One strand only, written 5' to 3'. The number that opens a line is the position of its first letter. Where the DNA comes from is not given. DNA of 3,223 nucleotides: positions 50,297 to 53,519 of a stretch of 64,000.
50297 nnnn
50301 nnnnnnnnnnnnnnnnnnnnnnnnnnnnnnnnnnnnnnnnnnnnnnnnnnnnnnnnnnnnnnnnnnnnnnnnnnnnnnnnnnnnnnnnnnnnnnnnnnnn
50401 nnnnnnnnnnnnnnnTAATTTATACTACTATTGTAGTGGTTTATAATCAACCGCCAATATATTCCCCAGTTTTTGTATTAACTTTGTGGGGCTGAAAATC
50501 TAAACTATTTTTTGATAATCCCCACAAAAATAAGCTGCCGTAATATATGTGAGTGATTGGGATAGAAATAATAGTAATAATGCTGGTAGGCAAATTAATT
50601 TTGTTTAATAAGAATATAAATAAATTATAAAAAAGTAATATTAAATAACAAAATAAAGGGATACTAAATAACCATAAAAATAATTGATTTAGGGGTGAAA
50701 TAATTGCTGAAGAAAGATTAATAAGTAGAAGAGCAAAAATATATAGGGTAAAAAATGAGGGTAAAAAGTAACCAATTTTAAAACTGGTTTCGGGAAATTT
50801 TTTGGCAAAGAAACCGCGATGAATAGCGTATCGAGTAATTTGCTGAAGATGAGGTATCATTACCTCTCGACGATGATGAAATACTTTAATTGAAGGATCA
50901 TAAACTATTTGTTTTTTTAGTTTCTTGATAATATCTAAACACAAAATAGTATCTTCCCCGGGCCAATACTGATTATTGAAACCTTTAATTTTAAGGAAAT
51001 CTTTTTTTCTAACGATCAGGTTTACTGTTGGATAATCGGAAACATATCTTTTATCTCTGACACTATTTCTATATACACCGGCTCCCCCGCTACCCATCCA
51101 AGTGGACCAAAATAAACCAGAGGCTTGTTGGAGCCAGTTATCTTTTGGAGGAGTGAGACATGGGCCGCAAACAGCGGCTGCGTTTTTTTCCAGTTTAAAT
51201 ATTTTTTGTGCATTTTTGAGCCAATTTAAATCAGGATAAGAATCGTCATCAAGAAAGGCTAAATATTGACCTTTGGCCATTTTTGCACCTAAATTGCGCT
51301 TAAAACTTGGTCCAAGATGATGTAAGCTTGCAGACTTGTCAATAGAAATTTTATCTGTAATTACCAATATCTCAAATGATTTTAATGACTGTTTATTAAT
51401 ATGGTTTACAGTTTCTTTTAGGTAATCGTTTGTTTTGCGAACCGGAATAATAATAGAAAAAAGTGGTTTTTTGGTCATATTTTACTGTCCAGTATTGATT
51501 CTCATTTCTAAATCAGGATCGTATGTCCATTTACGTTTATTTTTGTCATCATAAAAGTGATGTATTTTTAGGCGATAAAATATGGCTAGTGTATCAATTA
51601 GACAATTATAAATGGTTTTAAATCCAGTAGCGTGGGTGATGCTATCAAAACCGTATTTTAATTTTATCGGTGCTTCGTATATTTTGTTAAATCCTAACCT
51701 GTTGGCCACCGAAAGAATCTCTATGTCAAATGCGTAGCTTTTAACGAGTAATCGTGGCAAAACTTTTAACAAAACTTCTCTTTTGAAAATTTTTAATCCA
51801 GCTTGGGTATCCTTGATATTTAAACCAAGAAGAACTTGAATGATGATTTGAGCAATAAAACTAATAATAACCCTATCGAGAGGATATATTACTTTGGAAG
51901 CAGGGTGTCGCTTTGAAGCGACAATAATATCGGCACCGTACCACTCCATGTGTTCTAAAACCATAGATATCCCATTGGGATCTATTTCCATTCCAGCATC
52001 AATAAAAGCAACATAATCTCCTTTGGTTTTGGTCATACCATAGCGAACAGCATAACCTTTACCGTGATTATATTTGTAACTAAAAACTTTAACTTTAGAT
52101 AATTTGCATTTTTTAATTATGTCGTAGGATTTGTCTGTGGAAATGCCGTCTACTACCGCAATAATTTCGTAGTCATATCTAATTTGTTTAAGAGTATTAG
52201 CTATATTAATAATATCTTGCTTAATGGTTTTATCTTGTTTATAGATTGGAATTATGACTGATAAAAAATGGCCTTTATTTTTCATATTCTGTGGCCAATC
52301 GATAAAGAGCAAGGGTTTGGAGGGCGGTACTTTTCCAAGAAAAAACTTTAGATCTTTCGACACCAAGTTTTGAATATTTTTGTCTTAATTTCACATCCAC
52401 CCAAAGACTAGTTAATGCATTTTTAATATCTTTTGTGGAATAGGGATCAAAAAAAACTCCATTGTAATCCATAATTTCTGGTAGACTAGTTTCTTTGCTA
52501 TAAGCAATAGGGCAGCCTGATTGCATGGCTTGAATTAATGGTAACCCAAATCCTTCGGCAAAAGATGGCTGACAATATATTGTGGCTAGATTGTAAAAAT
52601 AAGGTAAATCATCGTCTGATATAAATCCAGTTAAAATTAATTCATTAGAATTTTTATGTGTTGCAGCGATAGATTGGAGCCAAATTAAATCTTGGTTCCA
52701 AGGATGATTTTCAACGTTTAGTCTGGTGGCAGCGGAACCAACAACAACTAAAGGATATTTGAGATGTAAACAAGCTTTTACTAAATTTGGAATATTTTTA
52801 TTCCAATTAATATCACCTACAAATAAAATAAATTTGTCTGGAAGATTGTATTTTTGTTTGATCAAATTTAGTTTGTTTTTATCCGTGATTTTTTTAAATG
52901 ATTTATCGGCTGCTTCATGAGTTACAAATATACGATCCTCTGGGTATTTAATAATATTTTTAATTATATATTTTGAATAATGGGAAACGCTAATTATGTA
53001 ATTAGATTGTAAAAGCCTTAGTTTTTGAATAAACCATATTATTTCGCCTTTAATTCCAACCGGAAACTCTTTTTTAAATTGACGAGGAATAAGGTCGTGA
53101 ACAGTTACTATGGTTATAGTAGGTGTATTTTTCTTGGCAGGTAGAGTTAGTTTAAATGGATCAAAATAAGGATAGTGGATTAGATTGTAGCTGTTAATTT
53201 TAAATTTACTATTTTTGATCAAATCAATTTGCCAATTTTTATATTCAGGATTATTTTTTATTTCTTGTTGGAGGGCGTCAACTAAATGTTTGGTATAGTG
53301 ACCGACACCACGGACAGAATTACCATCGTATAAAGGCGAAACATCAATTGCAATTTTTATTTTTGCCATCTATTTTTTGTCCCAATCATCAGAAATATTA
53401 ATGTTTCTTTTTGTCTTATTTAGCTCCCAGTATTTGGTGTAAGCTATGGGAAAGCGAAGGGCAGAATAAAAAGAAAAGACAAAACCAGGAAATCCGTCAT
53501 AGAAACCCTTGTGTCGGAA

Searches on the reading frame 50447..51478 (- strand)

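Call 68: search_protein_families(library=pfam, proteins=[window:50447-51478:-], max_evalue=0.0001)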
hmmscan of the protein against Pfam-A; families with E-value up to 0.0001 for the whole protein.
window:50447-51478:- (343 aa): 3 families
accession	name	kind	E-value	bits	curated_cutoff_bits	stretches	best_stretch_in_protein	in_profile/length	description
PF00535.33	Glycos_transf_2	-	3.7e-13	50.2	23.3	1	56-119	65-128/168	Glycosyl transferase family 2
PF13632.12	Glyco_trans_2_3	-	1.6e-08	35.1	27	1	74-290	3-197/198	Glycosyl transferase family group 2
PF10111.15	Glyco_tranf_2_2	-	2.8e-07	30.7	27.3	1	8-189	1-205/276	Glycosyltransferase like family 2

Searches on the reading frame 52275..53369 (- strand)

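Call 68: search_protein_families(library=pfam, proteins=[window:52275-53369:-], max_evalue=0.0001)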
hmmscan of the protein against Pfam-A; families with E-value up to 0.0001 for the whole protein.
window:52275-53369:- (364 aa): 3 families
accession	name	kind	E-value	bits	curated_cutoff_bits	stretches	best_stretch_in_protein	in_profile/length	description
PF00534.26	Glycos_transf_1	-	2.8e-25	89.3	26.4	1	173-334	8-167/172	Glycosyl transferases group 1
PF13692.12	Glyco_trans_1_4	-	2.2e-16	60.8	27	1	179-323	2-140/142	Glycosyl transferases group 1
PF13439.12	Glyco_transf_4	-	1.3e-05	25.7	28.5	1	59-155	71-167/170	Glycosyltransferase Family 4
